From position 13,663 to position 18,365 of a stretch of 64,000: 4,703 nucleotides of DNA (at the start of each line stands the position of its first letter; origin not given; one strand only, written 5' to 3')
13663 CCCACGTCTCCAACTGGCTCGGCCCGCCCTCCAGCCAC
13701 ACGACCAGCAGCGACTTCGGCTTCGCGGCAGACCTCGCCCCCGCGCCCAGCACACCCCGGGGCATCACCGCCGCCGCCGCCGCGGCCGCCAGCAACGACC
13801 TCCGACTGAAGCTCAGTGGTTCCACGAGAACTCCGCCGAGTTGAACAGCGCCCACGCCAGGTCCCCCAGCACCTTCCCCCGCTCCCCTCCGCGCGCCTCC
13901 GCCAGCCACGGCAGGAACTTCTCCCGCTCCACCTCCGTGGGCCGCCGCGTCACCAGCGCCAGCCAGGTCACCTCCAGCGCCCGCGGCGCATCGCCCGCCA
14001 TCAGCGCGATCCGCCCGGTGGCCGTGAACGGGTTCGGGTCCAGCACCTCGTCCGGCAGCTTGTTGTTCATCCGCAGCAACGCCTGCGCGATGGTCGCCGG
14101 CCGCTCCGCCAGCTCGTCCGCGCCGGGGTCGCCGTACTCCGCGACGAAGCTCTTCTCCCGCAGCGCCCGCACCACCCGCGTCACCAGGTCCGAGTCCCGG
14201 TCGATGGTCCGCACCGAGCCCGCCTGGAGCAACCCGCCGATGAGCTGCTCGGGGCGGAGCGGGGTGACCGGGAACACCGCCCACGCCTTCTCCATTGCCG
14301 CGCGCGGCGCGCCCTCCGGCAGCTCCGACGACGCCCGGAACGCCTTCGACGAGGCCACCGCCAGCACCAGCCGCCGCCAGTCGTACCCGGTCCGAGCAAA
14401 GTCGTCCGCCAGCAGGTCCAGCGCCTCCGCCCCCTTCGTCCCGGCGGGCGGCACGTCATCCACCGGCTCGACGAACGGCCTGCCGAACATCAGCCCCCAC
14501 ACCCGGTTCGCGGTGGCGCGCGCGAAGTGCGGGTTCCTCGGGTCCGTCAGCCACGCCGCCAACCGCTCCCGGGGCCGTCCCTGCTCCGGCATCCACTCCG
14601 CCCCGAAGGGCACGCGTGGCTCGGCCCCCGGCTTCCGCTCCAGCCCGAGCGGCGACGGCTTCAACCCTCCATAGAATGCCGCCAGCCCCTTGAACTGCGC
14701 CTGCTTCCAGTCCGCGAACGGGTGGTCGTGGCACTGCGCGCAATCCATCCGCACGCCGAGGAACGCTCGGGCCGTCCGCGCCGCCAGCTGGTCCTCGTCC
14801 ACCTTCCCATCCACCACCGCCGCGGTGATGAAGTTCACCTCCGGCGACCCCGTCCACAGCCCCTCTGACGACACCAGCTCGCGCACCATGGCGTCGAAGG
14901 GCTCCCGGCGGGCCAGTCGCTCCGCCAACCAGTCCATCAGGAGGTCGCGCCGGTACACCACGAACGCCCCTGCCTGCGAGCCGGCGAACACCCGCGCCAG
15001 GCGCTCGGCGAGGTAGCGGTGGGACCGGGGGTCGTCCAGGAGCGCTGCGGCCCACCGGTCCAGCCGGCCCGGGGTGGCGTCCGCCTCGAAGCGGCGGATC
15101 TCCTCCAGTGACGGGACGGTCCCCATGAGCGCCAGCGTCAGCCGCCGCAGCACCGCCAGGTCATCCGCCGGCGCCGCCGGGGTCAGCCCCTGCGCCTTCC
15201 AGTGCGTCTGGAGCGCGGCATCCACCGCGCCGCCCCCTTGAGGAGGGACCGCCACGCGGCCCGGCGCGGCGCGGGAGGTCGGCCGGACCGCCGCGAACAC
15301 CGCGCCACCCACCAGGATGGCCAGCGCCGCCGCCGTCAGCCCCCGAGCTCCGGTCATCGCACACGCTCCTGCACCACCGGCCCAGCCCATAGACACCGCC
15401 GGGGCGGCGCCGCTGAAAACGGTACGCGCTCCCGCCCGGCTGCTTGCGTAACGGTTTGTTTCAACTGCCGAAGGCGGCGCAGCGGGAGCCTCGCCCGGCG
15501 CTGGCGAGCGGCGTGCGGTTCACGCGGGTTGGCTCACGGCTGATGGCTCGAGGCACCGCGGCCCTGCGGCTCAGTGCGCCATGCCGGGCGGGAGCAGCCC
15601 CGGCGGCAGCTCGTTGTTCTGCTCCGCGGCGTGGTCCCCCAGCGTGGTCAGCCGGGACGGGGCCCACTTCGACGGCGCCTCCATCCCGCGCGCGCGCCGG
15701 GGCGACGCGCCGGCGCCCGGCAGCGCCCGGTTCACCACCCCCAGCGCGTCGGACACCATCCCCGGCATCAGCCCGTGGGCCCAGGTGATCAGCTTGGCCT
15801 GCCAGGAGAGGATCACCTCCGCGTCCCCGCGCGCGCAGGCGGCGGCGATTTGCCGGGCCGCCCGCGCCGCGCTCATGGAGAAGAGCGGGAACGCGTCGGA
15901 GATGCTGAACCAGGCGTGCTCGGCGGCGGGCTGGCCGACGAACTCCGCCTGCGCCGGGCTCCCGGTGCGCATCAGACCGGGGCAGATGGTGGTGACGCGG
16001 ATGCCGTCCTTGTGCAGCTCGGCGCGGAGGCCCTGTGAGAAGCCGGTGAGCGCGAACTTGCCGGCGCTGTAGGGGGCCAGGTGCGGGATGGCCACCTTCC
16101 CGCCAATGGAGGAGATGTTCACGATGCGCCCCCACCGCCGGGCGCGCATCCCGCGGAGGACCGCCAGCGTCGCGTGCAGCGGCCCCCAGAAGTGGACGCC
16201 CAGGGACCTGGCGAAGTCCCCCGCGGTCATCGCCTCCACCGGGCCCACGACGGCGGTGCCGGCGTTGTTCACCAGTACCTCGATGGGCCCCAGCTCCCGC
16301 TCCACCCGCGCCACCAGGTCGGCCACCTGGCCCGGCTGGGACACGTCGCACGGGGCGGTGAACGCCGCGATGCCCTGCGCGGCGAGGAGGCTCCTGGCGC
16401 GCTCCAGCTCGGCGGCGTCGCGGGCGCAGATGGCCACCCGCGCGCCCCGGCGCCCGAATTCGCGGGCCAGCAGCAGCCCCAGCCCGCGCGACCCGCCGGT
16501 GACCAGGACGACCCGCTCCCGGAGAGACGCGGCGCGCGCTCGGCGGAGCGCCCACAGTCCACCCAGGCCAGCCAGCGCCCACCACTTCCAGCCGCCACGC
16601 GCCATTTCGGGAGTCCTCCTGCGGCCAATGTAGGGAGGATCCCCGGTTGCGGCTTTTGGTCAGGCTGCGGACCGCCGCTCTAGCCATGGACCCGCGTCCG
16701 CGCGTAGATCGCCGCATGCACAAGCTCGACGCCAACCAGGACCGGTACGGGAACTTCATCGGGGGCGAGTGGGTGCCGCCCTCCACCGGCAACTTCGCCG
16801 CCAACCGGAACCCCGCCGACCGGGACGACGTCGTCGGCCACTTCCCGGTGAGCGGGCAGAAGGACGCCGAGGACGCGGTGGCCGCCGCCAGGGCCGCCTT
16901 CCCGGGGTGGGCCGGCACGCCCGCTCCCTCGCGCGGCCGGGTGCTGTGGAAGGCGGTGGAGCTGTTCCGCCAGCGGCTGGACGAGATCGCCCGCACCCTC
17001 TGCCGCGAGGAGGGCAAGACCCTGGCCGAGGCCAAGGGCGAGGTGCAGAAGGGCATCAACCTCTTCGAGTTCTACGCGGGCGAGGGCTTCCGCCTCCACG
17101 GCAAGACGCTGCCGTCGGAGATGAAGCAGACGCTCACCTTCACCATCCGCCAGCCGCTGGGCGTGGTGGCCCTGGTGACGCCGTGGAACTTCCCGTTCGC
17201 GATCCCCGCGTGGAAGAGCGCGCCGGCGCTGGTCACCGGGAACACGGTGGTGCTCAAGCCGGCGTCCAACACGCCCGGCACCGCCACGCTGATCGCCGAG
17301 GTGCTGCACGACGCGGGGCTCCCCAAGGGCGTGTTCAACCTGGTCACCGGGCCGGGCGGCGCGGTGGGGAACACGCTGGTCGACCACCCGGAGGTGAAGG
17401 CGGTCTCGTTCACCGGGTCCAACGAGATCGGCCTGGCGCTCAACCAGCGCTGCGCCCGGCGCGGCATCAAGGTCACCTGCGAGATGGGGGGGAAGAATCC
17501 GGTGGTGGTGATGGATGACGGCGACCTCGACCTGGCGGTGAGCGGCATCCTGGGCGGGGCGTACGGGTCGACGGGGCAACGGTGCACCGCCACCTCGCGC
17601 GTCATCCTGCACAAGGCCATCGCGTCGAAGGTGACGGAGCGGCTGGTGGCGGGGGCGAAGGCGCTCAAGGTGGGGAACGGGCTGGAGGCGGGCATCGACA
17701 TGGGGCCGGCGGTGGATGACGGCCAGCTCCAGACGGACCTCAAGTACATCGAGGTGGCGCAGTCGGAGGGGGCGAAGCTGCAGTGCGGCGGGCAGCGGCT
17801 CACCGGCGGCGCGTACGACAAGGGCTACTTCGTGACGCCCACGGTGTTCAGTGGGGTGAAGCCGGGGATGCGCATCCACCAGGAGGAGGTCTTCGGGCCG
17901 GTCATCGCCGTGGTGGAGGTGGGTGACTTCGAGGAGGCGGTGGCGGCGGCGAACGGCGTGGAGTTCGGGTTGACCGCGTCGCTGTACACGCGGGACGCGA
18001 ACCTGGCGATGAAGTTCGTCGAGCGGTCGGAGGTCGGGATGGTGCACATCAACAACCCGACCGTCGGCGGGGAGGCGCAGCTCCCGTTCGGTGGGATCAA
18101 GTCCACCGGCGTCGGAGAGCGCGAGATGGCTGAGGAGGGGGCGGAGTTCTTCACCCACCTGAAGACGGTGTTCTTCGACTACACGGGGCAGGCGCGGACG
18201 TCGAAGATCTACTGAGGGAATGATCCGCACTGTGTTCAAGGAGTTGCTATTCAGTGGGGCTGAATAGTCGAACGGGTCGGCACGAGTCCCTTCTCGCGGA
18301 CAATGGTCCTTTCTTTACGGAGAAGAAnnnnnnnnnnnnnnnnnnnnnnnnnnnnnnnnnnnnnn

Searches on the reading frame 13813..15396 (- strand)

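Call 62: search_protein_families(library=pfam, proteins=[window:13813-15396:-], max_evalue=0.01)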
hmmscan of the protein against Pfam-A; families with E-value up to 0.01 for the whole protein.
window:13813-15396:- (527 aa): 2 families
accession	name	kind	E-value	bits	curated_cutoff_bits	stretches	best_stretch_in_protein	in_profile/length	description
PF07583.16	PSCyt2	-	6.4e-35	121.4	29.8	1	58-243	2-205/209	Protein of unknown function (DUF1549)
PF07587.16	PSD1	-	1.4e-25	90.6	28.5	1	276-393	2-122/244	Protein of unknown function (DUF1553)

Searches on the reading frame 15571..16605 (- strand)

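Call 62: search_protein_families(library=pfam, proteins=[window:15571-16605:-], max_evalue=0.01)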
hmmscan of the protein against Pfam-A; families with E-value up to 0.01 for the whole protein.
window:15571-16605:- (344 aa): 5 families
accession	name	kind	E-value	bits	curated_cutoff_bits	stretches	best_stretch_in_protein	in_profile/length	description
PF00106.31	adh_short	-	3.5e-53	180.4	26.6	1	31-215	1-185/195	short chain dehydrogenase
PF13561.12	adh_short_C2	-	6.7e-38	131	27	1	40-220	6-184/236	Enoyl-(Acyl carrier protein) reductase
PF08659.16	KR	-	3e-16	60.3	22.6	1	33-195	3-165/180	KR domain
PF13439.12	Glyco_transf_4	-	0.0014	19.1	28.5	0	45-156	10-122/170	Glycosyltransferase Family 4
PF08643.16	DUF1776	-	0.0038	17.1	25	0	119-235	104-225/294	Fungal family of unknown function (DUF1776)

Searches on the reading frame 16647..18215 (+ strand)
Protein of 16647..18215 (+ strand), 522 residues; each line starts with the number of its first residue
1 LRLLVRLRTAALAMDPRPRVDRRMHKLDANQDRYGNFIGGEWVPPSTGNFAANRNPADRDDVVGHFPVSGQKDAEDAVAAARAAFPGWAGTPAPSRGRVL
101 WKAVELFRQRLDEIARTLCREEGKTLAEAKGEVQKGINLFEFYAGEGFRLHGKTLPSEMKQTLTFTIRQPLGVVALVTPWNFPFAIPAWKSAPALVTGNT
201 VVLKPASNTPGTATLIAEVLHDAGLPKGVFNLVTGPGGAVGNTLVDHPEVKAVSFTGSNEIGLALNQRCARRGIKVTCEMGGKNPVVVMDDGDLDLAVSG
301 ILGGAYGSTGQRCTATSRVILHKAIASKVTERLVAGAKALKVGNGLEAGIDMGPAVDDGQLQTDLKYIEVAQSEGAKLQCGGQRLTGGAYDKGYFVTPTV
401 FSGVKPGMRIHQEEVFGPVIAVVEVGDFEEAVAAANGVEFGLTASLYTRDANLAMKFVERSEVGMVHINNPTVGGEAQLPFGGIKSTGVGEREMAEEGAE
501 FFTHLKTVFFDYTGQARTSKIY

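Call 62: search_protein_families(library=pfam, proteins=[window:16647-18215:+], max_evalue=0.01)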
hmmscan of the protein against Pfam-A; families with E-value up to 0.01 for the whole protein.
window:16647-18215:+ (522 aa): 1 family
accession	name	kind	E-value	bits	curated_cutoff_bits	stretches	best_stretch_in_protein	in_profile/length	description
PF00171.27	Aldedh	-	1.9e-166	554.6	23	1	42-508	1-461/461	Aldehyde dehydrogenase family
